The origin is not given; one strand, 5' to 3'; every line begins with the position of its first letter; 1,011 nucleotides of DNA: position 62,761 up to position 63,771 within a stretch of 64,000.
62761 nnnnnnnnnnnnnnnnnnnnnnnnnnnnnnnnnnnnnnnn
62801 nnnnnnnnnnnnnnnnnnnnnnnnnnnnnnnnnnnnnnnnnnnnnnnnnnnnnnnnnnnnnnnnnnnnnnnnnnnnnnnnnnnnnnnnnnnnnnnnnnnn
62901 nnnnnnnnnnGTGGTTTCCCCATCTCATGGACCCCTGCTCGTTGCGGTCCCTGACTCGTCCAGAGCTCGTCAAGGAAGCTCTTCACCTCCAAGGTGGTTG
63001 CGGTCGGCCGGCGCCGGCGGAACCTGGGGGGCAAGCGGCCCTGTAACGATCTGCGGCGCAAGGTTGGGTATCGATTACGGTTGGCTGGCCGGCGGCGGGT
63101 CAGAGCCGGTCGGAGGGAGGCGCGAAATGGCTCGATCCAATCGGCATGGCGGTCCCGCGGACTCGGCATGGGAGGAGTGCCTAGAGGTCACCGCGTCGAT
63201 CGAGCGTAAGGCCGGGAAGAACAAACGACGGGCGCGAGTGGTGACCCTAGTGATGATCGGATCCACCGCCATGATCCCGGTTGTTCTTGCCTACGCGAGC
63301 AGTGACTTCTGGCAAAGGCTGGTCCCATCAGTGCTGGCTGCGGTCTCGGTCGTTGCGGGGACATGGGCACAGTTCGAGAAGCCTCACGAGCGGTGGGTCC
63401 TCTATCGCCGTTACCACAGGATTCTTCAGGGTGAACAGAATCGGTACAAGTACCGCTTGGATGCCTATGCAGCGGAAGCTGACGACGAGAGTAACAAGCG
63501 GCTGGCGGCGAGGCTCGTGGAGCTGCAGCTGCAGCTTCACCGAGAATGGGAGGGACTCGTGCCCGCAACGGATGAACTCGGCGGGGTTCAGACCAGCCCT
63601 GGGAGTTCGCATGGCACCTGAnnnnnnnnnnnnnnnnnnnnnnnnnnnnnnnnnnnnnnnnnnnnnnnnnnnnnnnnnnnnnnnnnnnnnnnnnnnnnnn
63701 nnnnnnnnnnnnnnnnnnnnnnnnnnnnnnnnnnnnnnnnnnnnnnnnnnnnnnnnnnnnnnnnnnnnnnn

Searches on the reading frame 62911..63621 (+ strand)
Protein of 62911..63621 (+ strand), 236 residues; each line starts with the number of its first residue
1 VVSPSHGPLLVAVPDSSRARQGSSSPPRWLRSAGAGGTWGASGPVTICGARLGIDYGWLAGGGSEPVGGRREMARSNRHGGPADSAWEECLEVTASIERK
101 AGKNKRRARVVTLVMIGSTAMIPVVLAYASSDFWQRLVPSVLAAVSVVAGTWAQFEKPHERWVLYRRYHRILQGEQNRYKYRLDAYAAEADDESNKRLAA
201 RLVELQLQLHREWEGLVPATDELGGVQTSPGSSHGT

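Call 35: search_protein_families(library=pfam, proteins=[window:62911-63621:+], max_evalue=0.0001)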
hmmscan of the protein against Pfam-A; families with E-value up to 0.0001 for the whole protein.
window:62911-63621:+ (236 aa): 1 family
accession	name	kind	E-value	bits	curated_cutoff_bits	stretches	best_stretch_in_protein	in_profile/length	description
PF14015.11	DUF4231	-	2.2e-11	44.6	24.7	1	97-190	6-99/103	Protein of unknown function (DUF4231)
